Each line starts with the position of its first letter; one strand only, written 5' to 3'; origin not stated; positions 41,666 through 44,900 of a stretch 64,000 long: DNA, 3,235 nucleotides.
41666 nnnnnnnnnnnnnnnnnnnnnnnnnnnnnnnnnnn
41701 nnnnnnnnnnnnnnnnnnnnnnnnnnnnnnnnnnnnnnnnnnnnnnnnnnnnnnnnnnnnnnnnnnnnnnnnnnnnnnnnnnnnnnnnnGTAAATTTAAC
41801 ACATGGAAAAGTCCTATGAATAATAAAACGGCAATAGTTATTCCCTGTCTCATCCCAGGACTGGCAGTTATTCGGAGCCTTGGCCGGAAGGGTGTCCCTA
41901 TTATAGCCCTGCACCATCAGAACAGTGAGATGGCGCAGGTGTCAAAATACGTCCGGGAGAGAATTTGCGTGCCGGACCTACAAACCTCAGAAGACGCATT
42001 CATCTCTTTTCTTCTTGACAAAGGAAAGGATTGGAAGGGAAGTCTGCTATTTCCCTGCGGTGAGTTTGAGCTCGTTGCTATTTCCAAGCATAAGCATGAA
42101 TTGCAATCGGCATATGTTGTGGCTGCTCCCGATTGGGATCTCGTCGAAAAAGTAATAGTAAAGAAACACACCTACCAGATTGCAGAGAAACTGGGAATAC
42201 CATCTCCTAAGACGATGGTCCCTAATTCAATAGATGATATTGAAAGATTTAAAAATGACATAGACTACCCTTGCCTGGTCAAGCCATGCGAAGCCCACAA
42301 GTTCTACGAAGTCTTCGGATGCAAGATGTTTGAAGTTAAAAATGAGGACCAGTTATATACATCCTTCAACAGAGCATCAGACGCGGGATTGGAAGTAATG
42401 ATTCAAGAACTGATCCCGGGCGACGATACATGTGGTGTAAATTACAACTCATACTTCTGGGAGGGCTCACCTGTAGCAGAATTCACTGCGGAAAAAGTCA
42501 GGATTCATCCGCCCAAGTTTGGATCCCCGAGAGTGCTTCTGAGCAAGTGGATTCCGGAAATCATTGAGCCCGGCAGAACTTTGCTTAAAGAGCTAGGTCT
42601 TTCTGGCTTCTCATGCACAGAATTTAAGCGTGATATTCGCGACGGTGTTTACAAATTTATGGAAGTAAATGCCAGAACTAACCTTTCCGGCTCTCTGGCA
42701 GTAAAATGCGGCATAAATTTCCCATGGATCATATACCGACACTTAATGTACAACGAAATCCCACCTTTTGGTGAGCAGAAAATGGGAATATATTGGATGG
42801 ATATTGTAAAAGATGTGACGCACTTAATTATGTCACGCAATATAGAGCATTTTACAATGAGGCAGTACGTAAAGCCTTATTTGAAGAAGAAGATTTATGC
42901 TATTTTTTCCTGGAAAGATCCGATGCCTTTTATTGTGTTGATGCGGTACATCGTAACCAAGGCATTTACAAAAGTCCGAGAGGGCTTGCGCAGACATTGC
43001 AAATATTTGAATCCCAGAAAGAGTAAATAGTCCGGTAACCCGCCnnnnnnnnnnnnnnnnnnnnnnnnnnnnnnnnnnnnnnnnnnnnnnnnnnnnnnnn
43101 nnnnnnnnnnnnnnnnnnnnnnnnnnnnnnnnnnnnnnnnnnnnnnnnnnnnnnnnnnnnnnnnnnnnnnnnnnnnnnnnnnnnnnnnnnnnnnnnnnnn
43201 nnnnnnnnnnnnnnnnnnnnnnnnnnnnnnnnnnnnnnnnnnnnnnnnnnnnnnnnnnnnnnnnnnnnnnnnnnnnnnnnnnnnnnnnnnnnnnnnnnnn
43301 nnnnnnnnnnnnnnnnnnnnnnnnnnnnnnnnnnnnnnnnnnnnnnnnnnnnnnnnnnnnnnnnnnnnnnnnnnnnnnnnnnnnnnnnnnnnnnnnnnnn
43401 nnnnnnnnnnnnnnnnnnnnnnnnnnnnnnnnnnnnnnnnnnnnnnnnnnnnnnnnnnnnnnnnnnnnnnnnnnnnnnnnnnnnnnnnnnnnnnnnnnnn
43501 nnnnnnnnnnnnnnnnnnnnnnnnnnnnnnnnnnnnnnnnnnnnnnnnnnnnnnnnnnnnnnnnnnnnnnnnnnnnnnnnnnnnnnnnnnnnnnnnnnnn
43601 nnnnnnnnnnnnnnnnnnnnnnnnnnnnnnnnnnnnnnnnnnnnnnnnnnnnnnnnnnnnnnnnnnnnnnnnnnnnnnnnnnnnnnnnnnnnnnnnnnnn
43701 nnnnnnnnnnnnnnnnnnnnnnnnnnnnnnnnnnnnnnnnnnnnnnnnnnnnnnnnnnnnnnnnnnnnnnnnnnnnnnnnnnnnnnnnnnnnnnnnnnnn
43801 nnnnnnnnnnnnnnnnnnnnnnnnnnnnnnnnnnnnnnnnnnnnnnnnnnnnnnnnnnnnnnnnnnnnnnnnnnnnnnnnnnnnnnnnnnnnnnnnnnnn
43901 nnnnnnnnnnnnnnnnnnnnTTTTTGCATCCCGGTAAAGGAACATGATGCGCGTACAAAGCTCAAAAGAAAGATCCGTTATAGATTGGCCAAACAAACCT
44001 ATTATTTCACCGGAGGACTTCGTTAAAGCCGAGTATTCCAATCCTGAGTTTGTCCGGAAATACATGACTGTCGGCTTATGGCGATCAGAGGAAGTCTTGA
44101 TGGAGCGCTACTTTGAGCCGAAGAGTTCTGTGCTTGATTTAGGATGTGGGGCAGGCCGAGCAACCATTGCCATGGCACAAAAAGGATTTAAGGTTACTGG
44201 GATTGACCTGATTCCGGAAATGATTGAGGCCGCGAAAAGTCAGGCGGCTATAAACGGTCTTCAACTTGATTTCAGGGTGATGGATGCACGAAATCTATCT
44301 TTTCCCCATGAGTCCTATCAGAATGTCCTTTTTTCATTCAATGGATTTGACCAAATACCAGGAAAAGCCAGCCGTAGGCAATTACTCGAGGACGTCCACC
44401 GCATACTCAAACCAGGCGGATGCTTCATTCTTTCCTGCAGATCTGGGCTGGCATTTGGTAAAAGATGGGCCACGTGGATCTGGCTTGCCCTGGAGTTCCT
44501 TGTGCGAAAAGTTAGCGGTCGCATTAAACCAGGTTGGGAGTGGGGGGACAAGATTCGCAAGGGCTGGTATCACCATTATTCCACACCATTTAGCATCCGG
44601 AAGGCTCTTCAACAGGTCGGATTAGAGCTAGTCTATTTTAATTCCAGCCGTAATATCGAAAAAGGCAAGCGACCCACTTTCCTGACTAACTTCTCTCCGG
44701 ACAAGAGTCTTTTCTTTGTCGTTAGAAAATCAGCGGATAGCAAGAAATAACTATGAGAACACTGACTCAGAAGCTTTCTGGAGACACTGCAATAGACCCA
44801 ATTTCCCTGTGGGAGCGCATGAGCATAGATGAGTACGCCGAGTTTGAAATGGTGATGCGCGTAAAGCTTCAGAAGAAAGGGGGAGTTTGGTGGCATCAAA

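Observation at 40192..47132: Sugar-decoration module: hexapeptide N-acetyltransferase, DegT aminotransferase, ATP-grasp ligase, SAM methyltransferase and a Cys-less AsnB-like amidotransferase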

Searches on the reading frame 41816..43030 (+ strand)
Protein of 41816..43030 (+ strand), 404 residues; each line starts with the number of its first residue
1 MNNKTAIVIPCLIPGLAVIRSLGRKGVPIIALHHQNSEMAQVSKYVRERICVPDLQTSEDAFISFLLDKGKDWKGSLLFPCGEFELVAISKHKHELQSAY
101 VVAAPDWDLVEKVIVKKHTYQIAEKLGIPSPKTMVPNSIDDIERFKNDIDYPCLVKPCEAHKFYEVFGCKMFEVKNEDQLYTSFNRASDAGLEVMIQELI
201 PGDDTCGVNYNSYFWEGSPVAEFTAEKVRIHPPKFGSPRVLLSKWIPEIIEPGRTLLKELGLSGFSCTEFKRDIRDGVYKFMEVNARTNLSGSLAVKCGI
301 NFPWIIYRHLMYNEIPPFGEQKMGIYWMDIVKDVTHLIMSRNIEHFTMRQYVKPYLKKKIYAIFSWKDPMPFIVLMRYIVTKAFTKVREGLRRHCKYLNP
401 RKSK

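Call 4: search_protein_families(library=pfam, proteins=[window:41816-43030:+], max_evalue=0.01)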
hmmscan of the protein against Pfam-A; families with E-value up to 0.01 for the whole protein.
window:41816-43030:+ (404 aa): 2 families
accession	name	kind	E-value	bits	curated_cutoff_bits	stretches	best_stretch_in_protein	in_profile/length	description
PF02786.22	CPSase_L_D2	-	0.00016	21.7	19.8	0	254-297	146-189/211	Carbamoyl-phosphate synthase L chain, ATP binding domain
PF15632.11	ATPgrasp_Ter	-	0.00089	19.5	29.1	1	247-312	47-110/131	ATP-grasp in the biosynthetic pathway with Ter operon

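Call 6: search_protein_families(library=ncbifam, proteins=[window:41816-43030:+], max_evalue=0.1)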
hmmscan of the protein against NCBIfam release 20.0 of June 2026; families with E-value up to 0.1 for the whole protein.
window:41816-43030:+ (404 aa): 25 families
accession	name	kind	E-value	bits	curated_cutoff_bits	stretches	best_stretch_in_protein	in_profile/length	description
NF009402.0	PRK12767.1-1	equivalog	9.3e-15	54.3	218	1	17-318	18-307/329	carbamoyl phosphate synthase-like protein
NF009406.0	PRK12767.1-5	equivalog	1.6e-12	47.1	271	1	48-328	47-312/327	carbamoyl phosphate synthase-like protein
NF009404.0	PRK12767.1-3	equivalog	6.3e-11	41.7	316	1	46-227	43-228/344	carbamoyl phosphate synthase-like protein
NF009405.0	PRK12767.1-4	equivalog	1.5e-10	40.6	390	1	49-326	47-305/320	carbamoyl phosphate synthase-like protein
NF005315.0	PRK06849.1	equivalog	6.8e-08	31.9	406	1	16-206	18-200/389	hypothetical protein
TIGR02068.2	cya_phycin_syn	equivalog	3e-07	28.8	850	1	113-204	211-298/862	cyanophycin synthetase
NF010623.0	PRK14016.1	subfamily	8.8e-07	27.4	877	1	116-204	215-299/871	cyanophycin synthetase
TIGR01369.1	CPSaseII_lrg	equivalog_domain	2.8e-06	25.3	1027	1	117-190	671-739/1052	carbamoyl-phosphate synthase (glutamine-hydrolyzing) large subunit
TIGR00768.1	rimK_fam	subfamily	6.8e-05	22.4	143.4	1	116-200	88-170/276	RimK family alpha-L-glutamate ligase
NF000207.3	D_ala_D_ser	equivalog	0.00022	20.4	520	1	117-211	133-226/342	D-alanine--D-serine ligase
NF002378.0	PRK01372.1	subfamily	0.00029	19.7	243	1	116-204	101-183/305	D-alanine--D-alanine ligase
NF000144.1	D_ala_D_lac_VanF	exception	0.00045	19.3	750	1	113-207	130-218/343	D-alanine--(R)-lactate ligase VanF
NF000091.3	D_ala_D_ser_VanG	exception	0.0022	16.9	495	1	116-203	136-221/344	D-alanine--D-serine ligase VanG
NF003671.0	PRK05294.1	equivalog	0.0027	15.3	599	1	119-188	670-734/1058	carbamoyl-phosphate synthase large subunit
TIGR01205.1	D_ala_D_alaTIGR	subfamily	0.004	16.2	245.65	1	116-205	107-196/318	D-alanine--D-alanine ligase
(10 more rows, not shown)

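Call 8: search_solved_structures(query=window:41816-43030:+, max_evalue=1)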
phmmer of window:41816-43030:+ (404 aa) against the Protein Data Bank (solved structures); distinct sequences matched with E-value up to 1: 8.
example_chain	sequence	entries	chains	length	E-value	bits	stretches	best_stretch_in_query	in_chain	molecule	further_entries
2pn1_A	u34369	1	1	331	8.2e-07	31.6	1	62-329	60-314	Carbamoylphosphate synthase large subunit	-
7lgm_A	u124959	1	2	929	0.0069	18.7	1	106-205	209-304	Cyanophycin synthase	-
7lgn_A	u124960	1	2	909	0.018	17.3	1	88-205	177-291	Cyanophycin synthase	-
7ta5_A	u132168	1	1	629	0.084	15.1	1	123-204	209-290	Glutathione synthase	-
1wr2_A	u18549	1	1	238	0.19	14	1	114-184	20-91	hypothetical protein PH1789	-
8evy_B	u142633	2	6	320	0.19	14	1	116-204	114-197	D-alanine--D-alanine ligase B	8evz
8sgx_S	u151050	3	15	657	0.42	12.8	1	19-157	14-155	propionyl-CoA carboxylase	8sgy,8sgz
8fxh_A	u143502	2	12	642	0.53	12.5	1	121-192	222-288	RimK domain-containing protein ATP-grasp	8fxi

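Call 55: find_homologous_proteins(query=window:41816-43030:+)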
Query window:41816-43030:+ (404 aa): 888 proteins with E <= 0.001 among 3386 candidates; the best 120 are listed.
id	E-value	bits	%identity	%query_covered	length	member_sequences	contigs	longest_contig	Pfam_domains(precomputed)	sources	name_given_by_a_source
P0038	1.9e-266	902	95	100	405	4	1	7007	-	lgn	-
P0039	5.0e-225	765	80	99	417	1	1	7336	-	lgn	-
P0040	2.8e-142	493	54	96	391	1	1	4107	PF15632.12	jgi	jgi:D-aspartate ligase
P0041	1.2e-140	487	55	93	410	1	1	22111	PF15632.12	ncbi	ncbi:MAG: hypothetical protein V1736_11980 [Pseudomonadota bacterium]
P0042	5.9e-139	482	52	99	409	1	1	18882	PF15632.12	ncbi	-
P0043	2.6e-138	480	54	91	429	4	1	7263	PF15632.12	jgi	jgi:predicted ATP-grasp superfamily ATP-dependent carboligase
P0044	6.8e-137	475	55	95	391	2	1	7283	-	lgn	-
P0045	4.4e-136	472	52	99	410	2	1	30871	PF15632.12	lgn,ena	-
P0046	1.4e-135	471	54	93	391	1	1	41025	-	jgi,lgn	-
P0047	6.7e-135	468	53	91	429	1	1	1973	PF15632.12,PF02786.23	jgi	jgi:predicted ATP-grasp superfamily ATP-dependent carboligase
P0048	8.1e-135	468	54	91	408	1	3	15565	PF15632.12,PF02786.23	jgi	jgi:predicted ATP-grasp superfamily ATP-dependent carboligase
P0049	1.2e-134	468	51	96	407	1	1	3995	PF15632.12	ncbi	-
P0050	2.2e-134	467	50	96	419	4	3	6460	-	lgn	-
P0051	1.5e-133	464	54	93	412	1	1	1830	-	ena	-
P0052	1.7e-133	464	53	95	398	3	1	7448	-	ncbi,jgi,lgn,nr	ncbi:MAG: hypothetical protein EHM79_16095 [Geobacter sp.]|nr:MAG: hypothetical protein EHM79_16095 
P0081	4.5e-129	449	51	96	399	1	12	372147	-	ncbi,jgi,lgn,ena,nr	ncbi:MAG: hypothetical protein PHO83_02940 [Geobacteraceae bacterium]|nr:hypothetical protein [Geoba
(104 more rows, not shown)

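Call 57: find_encoding_contigs(protein=P0081, flank=10000, max_places=4)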
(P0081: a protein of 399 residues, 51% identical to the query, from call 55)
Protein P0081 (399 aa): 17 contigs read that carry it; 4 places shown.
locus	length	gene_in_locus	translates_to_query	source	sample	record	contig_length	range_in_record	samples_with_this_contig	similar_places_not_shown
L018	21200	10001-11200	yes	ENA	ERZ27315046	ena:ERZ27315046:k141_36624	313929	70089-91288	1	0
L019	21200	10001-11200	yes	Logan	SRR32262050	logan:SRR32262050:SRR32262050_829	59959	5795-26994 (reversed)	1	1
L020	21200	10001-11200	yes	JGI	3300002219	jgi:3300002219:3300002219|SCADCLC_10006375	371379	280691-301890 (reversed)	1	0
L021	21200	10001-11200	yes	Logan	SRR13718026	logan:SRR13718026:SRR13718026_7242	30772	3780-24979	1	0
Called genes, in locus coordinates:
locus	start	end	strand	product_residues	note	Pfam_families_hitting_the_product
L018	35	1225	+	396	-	PF02397:Bac_transf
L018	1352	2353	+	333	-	PF01408:GFO_IDH_MocA, PF02894:GFO_IDH_MocA_C, PF22725:GFO_IDH_MocA_C3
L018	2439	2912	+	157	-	PF25084:LbH_EIF2B (weak), PF25087:GMPPB_C, PF14602:Hexapep_2 (faint), PF00132:Hexapep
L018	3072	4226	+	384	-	PF02786:CPSase_L_D2 (faint)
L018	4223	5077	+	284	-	PF02666:PS_Dcarbxylase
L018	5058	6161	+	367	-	PF00155:Aminotran_1_2 (weak), PF01041:DegT_DnrJ_EryC1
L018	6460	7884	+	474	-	PF00041:fn3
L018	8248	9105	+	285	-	PF01209:Ubie_methyltran, PF03141:Methyltransf_29 (weak), PF05175:MTS (weak), PF13489:Methyltransf_23, PF13847:Methyltransf_31, PF08241:Methyltransf_11, PF08242:Methyltransf_12, PF13649:Methyltransf_25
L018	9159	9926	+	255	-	PF13489:Methyltransf_23, PF13847:Methyltransf_31 (weak), PF08241:Methyltransf_11, PF08242:Methyltransf_12 (weak), PF13649:Methyltransf_25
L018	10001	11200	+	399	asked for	-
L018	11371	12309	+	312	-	-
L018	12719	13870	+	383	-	PF13439:Glyco_transf_4, PF13579:Glyco_trans_4_4, PF00534:Glycos_transf_1, PF13692:Glyco_trans_1_4, PF13524:Glyco_trans_1_2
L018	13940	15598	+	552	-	PF01408:GFO_IDH_MocA, PF02894:GFO_IDH_MocA_C, PF22725:GFO_IDH_MocA_C3, PF14602:Hexapep_2 (faint), PF25084:LbH_EIF2B (weak), PF00132:Hexapep (weak), PF25084:LbH_EIF2B (weak), PF00132:Hexapep, +1 more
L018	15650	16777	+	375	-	PF01041:DegT_DnrJ_EryC1, PF00155:Aminotran_1_2 (weak)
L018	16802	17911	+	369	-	PF02350:Epimerase_2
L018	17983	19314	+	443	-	PF01943:Polysacc_synt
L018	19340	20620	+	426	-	-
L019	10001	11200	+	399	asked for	-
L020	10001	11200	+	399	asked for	-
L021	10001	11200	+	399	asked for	-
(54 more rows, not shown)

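Call 60: search_protein_families(library=pfam, proteins=[L018:11371-12309:+, L018:3072-4226:+, L018:10001-11200:+, L018:19340-20620:+], max_evalue=0.1)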
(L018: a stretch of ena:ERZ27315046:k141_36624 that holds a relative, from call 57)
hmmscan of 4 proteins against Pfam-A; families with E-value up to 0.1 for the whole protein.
L018:11371-12309:+ (312 aa): 2 families
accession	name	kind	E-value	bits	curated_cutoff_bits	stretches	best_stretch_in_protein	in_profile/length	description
PF01522.26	Polysacc_deac_1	-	0.071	13.5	23.1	0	109-151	51-93/124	Polysaccharide deacetylase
PF10096.14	DUF2334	-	0.082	12.9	26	0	110-156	60-116/203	Uncharacterized protein conserved in bacteria (DUF2334)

L018:3072-4226:+ (384 aa): 3 families
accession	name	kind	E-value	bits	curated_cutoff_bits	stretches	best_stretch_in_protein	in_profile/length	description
PF02786.22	CPSase_L_D2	-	1.5e-05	25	19.8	1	243-293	140-190/211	Carbamoyl-phosphate synthase L chain, ATP binding domain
PF15632.11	ATPgrasp_Ter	-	0.0053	17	29.1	1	234-311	39-115/131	ATP-grasp in the biosynthetic pathway with Ter operon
PF02222.28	ATP-grasp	-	0.04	14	27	0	243-283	125-163/179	ATP-grasp domain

L018:10001-11200:+ (399 aa): 2 families
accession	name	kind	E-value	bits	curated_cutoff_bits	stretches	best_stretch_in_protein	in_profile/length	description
PF15632.11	ATPgrasp_Ter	-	5e-05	23.5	29.1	1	245-315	47-115/131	ATP-grasp in the biosynthetic pathway with Ter operon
PF02786.22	CPSase_L_D2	-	0.0042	17.1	19.8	0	251-293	145-187/211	Carbamoyl-phosphate synthase L chain, ATP binding domain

L018:19340-20620:+ (426 aa): 0 families

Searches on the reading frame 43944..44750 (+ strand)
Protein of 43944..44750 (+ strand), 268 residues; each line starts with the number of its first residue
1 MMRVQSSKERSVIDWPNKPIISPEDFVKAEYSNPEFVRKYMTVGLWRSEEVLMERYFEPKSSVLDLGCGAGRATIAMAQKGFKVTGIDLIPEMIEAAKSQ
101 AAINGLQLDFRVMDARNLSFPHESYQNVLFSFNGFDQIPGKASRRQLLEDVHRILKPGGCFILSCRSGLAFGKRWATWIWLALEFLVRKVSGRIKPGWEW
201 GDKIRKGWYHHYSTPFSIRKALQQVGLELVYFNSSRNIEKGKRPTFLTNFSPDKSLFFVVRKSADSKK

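Call 4: search_protein_families(library=pfam, proteins=[window:43944-44750:+], max_evalue=0.01)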
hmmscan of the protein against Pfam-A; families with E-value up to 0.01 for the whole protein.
window:43944-44750:+ (268 aa): 19 families
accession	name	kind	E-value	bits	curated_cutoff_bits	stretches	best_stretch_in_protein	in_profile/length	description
PF13649.12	Methyltransf_25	-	8e-23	81.4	27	1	63-159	1-97/97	Methyltransferase domain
PF08241.18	Methyltransf_11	-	3e-19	69.9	21.2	1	64-163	1-95/95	Methyltransferase domain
PF13847.12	Methyltransf_31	-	1.8e-15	57.3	27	1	60-164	4-110/145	Methyltransferase domain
PF13489.12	Methyltransf_23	-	2.6e-15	57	27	1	56-230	19-162/164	Methyltransferase domain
PF08242.18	Methyltransf_12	-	2.5e-12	47.8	30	1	64-161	1-98/98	Methyltransferase domain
PF01209.24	Ubie_methyltran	-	2.2e-10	40.7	20.1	1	44-162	33-150/233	ubiE/COQ5 methyltransferase family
PF06325.19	PrmA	-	5.5e-08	33.1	22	1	53-164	155-259/296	Ribosomal protein L11 methyltransferase (PrmA)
PF02353.26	CMAS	-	1.3e-06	28.4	27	1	57-167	60-168/273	Mycolic acid cyclopropane synthetase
PF03848.20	TehB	-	2.7e-06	27.4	20.4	1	57-129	29-100/193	Tellurite resistance protein TehB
PF05175.20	MTS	-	2.2e-05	24.6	23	1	51-129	22-103/170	Methyltransferase small domain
PF03141.22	Methyltransf_29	-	4.1e-05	22.8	23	1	62-166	120-220/506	Putative S-adenosyl-L-methionine-dependent methyltransferase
PF01135.25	PCMT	-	0.00013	22.3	20.3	1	57-162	71-170/210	Protein-L-isoaspartate(D-aspartate) O-methyltransferase (PCMT)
PF01728.25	FtsJ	-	0.0003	21.2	24.1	1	55-119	15-84/181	FtsJ-like methyltransferase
PF02390.23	Methyltransf_4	-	0.0017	18.3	24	1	61-132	3-80/173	Putative methyltransferase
PF00891.24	Methyltransf_2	-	0.0021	17.9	22.3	1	48-163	51-164/210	O-methyltransferase domain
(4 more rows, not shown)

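Call 6: search_protein_families(library=ncbifam, proteins=[window:43944-44750:+], max_evalue=0.1)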
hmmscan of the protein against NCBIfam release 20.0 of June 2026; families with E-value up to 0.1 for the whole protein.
window:43944-44750:+ (268 aa): 84 families (the best 25 are shown)
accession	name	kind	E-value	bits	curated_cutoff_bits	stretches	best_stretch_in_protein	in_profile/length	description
NF043040.1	corrin_prot_MT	hypoth_equivalog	1.2e-19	70.6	180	1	47-164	29-148/216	corrinoid protein-associated methyltransferase CpaM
NF041536.1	ArsM_DUF2284_UU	exception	2.3e-16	59.2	575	1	61-164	78-181/459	arsenite methyltransferase/DUF2284 domain selenoprotein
NF047649.1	MTase_UXPK_star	exception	1.9e-15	56.6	460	1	58-164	76-182/283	methyltransferase/UXPK-star double selenoprotein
NF041537.1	ArsM_AhpD_UU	exception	2.7e-15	56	510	1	60-163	77-180/345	arsenite methyltransferase/AhpD domain selenoprotein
NF041820.1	daptide_MTase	equivalog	2.9e-15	56.4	175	1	60-167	37-146/243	daptide-type RiPP biosynthesis methyltransferase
TIGR01934.1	MenG_MenH_UbiE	subfamily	3.1e-15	56.1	158.35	1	45-162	26-140/223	ubiquinone/menaquinone biosynthesis methyltransferase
NF045649.1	2X_seleno_MduS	exception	1.7e-14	53.5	380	1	61-168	43-152/338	methyltransferase domain-containing selenoprotein MduS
NF045667.1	MTase_DVU1556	equivalog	3.8e-14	52.6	155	1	55-164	18-120/213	DVU_1556 family methyltransferase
TIGR01983.1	UbiG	equivalog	1e-13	51.1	102.95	1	60-165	50-153/228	bifunctional 2-polyprenyl-6-hydroxyphenol methylase/3-demethylubiquinol 3-O-methyltransferase UbiG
NF001244.0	PRK00216.1-5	equivalog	9.5e-13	48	216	1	45-162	35-152/236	bifunctional demethylmenaquinone methyltransferase/2-methoxy-6-polyprenyl-1,4-benzoquinol methylase UbiE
NF008823.0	PRK11873.1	subfamily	3.8e-10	39.7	263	1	61-164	79-182/272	arsenite methyltransferase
TIGR00740.1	TIGR00740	equivalog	9.2e-10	38.6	193.3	1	51-165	45-161/239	carboxy-S-adenosyl-L-methionine synthase CmoA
TIGR02021.1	BchM-ChlM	equivalog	1e-09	38.2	158.9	1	61-119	56-116/218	magnesium protoporphyrin IX methyltransferase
NF001241.0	PRK00216.1-2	equivalog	1.6e-09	37.7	327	1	44-169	37-153/231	demethylmenaquinone methyltransferase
TIGR02072.1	BioC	equivalog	2.7e-09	37.2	184.95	1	59-164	34-133/244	malonyl-ACP O-methyltransferase BioC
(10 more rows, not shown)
